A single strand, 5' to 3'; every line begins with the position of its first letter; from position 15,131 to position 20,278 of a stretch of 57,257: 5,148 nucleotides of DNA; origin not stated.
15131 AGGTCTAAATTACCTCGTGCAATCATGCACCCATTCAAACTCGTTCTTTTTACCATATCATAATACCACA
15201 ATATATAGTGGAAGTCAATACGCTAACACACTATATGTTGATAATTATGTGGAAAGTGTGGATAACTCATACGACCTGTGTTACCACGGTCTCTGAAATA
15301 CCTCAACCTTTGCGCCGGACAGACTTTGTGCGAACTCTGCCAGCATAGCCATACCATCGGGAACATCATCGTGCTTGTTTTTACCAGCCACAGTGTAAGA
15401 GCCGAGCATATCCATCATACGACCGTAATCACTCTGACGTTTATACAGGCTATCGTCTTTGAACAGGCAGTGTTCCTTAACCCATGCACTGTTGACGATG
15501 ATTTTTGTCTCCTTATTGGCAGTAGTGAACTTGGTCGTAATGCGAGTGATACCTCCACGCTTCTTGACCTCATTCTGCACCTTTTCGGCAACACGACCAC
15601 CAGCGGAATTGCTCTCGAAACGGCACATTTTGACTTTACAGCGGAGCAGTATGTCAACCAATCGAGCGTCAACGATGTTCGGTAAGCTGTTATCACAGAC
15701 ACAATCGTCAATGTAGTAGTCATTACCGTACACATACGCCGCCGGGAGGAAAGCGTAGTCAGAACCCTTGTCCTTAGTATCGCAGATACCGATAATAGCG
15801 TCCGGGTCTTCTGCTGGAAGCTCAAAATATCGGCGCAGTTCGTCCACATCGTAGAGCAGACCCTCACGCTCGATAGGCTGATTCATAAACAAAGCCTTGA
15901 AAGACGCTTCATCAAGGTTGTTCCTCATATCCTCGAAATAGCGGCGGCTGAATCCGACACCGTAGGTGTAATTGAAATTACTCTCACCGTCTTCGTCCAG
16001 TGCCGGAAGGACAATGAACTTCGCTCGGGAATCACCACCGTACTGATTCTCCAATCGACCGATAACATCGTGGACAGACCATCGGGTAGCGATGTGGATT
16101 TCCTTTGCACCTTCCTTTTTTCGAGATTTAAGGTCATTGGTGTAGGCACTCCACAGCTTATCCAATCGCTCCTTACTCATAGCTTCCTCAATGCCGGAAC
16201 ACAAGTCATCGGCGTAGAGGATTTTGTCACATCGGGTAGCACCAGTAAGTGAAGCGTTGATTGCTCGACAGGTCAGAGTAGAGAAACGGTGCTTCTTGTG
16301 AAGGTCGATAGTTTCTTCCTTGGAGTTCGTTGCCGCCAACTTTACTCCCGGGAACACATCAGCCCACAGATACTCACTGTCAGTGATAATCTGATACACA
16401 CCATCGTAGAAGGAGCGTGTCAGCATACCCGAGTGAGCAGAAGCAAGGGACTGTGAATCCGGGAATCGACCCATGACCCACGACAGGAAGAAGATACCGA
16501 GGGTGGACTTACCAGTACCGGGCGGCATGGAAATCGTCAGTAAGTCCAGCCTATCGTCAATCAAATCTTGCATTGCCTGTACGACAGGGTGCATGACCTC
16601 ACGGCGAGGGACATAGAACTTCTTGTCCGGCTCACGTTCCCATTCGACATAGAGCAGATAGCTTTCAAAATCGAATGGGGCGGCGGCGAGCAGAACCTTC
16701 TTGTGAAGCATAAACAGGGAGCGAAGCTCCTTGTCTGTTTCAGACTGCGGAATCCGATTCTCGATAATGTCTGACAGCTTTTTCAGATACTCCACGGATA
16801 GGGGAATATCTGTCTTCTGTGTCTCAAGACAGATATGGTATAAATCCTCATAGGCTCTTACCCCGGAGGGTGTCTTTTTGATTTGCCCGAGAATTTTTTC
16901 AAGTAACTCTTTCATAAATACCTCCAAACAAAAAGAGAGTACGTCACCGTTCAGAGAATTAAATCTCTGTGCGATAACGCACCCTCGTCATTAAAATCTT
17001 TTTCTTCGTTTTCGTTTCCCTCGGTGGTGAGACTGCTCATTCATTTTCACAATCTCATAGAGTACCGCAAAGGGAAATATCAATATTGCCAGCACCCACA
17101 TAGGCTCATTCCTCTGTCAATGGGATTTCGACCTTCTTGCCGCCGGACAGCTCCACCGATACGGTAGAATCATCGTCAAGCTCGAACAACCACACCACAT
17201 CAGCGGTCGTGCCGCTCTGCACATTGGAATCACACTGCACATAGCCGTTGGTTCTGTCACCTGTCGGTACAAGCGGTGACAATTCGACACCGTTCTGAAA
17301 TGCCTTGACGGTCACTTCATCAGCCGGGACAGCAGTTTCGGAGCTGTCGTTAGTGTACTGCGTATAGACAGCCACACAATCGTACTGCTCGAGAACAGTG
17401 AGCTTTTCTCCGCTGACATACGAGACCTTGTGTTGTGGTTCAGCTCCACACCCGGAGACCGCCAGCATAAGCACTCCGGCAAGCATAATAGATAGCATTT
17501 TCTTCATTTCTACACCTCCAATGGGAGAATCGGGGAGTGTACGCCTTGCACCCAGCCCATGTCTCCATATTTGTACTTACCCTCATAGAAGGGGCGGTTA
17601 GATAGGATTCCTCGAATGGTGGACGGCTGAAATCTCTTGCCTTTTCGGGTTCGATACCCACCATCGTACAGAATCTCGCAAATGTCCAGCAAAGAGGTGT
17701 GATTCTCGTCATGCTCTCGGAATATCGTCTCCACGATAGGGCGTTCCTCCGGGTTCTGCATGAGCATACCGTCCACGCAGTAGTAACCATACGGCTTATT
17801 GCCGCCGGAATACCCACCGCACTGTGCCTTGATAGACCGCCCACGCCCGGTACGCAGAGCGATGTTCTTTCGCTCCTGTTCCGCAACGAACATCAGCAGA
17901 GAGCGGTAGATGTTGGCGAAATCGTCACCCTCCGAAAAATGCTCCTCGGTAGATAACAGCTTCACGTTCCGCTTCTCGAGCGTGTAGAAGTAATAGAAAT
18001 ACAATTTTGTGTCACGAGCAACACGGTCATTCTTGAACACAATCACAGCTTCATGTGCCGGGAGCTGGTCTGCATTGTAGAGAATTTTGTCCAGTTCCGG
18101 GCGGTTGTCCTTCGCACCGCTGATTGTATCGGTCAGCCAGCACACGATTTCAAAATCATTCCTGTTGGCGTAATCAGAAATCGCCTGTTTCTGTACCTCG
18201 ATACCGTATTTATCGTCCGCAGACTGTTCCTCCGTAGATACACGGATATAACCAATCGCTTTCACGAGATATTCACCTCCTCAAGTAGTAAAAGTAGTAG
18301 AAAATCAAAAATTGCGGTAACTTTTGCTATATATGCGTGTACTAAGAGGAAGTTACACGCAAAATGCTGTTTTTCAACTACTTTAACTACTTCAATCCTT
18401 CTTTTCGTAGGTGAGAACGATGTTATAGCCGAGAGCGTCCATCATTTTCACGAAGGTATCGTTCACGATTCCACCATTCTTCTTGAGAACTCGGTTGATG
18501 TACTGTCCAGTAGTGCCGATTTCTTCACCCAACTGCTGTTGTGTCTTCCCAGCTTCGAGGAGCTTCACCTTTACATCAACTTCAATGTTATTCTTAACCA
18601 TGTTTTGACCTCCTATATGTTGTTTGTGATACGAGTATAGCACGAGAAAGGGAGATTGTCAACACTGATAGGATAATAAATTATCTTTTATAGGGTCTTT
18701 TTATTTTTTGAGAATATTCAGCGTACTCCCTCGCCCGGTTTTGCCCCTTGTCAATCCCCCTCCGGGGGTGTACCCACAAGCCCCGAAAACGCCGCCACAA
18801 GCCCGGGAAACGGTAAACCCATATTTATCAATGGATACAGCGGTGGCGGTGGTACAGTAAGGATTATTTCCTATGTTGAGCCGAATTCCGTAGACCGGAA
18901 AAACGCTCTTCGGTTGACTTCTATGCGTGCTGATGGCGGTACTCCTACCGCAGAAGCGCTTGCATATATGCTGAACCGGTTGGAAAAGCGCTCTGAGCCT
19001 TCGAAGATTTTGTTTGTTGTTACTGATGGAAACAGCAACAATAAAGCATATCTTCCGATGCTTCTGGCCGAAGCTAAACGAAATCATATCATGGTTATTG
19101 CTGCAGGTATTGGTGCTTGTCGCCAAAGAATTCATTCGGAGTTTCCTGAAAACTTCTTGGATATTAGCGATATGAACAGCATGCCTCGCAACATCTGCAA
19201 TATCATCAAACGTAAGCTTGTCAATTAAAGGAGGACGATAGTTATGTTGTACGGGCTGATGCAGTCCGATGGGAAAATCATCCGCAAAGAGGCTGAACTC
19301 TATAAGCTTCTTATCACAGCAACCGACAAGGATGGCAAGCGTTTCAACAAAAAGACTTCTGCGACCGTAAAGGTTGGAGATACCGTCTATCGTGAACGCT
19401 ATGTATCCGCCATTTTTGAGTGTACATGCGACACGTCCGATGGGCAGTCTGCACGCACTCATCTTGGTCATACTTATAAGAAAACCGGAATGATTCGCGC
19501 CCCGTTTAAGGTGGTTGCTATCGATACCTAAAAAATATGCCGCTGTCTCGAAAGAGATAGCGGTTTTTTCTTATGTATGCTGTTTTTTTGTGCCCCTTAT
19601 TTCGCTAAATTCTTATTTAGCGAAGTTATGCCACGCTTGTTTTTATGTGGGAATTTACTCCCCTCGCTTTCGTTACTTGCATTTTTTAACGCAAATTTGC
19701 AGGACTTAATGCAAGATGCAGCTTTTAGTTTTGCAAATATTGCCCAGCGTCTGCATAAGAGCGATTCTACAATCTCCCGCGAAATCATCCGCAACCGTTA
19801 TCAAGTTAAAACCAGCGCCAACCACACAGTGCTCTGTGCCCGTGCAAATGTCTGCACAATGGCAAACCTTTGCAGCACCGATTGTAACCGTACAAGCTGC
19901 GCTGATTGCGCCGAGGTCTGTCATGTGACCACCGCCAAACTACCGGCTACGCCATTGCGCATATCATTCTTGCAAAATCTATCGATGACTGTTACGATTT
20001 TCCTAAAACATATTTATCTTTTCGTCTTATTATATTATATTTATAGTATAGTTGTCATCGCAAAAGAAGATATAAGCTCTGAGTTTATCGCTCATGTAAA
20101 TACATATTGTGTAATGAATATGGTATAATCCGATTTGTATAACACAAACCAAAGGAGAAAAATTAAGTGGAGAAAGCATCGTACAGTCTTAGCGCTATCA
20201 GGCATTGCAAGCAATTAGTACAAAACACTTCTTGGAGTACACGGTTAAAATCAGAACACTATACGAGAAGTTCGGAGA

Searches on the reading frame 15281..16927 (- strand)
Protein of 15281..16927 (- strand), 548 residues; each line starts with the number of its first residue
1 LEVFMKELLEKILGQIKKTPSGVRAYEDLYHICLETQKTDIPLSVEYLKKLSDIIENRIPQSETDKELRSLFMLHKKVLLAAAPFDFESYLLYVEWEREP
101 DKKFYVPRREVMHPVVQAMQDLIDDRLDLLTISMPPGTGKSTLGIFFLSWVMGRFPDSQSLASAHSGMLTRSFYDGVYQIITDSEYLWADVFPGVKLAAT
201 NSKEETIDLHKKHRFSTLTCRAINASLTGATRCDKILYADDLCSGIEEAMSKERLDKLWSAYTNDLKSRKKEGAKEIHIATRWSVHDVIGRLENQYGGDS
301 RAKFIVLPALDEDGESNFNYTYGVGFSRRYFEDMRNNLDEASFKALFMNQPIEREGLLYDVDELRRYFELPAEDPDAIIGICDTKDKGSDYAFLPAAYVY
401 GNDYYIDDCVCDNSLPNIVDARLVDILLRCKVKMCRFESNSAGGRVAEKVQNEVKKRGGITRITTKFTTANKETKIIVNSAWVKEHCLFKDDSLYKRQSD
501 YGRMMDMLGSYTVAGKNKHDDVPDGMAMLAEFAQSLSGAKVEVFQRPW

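Call 31: search_protein_families(library=pfam, max_evalue=0.01, proteins=[window:15281-16927:-])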
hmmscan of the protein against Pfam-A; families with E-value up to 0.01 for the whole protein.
window:15281-16927:- (548 aa): 1 family
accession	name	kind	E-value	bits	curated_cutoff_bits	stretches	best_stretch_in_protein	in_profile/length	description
PF22530.2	Terminase-T7_RNaseH-like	-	0.0025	18.5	27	0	419-478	39-97/108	Terminase Bacteriophage T7, Ribonuclease H-like domain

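Call 42: search_dna_similar(query=window:15281-16927:-, collection=phages, mode=protein, max_rows=12)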
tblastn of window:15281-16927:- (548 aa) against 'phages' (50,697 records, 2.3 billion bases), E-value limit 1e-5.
Records with a match: 244; places in all: 245; records where one place covers at least 80% of the query: 39.
Best place of each record, by identity: <60% 244.
By first word of the organism name: Streptococcus 33; Xanthomonas 32; Lactococcus 29; Yersinia 16; Bacteriophage 14; Bacillus 14; Bacteroides 10; Clostridium 9; Burkholderia 8; Staphylococcus 7; and 44 more.
By host as written in the record: - 31; Streptococcus thermophilus 14; Yersinia enterocolitica 14; Xanthomonas oryzae pv. oryzae 14; Lactococcus lactis 11; Streptococcus thermophilus ST64987 8; Bacillus megaterium 6; Bacillus megaterium Km 5; and 106 more.
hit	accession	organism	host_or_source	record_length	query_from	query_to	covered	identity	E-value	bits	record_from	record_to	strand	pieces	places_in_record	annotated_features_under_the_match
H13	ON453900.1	Clostridium phage Maintenon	[Clostridium] innocuum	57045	59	548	89%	49.9%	7e-140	452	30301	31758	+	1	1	terminase large subunit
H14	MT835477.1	Bacteriophage sp.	human fecal samples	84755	76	547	86%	48.5%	1e-135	440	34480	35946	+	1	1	record has no annotation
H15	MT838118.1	Bacteriophage sp.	human fecal samples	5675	78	547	86%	48.7%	5e-138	444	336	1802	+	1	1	record has no annotation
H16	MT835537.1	Bacteriophage sp.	human fecal samples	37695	7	548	99%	40.0%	1e-109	365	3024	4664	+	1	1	record has no annotation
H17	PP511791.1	Dulem virus 39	Propithecus coquereli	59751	78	548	86%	42.1%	5e-113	375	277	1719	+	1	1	terminase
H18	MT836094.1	Bacteriophage sp.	human fecal samples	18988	72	538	85%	39.2%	4e-96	326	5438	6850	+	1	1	record has no annotation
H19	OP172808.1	Eggerthella phage EL753P1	Eggerthella lenta DA753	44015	83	546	85%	39.0%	3e-97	329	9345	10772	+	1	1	hypothetical protein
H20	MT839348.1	Bacteriophage sp.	human fecal samples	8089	132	548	76%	39.7%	2e-90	309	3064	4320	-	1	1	record has no annotation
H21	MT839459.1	Bacteriophage sp.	human fecal samples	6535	132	548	76%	39.7%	5e-90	308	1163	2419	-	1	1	record has no annotation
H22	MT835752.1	Bacteriophage sp.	human fecal samples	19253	66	536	86%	29.2%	6e-57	211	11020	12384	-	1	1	record has no annotation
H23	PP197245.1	Terrisporobacter phage TVCOM_ph1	Terrisporobacter sp. COM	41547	69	531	84%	27.8%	3e-32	138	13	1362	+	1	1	terminase large subunit | similar to terminase small subunit; circularly permutated genome; the ...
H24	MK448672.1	Streptococcus phage Javan117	Streptococcus dysgalactiae ASDSE_99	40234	104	531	78%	28.7%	2e-33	142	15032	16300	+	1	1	terminase large subunit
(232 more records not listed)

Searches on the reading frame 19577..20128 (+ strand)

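Call 27: search_protein_families(library=phrogs, max_evalue=0.001, proteins=[window:19577-20128:+])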
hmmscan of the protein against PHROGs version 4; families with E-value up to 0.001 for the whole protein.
window:19577-20128:+ (183 aa): 1 family
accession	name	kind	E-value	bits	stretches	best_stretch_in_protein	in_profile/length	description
phrog_4646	-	integration and excision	4e-06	27.3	1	45-84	18-57/344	transposase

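Call 31: search_protein_families(library=pfam, max_evalue=0.01, proteins=[window:19577-20128:+])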
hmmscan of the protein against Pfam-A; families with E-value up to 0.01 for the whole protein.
window:19577-20128:+ (183 aa): 1 family
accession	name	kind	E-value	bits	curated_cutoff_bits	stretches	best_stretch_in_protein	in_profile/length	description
PF13936.12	HTH_38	-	1.9e-06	27.9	27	1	49-73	20-44/44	Helix-turn-helix domain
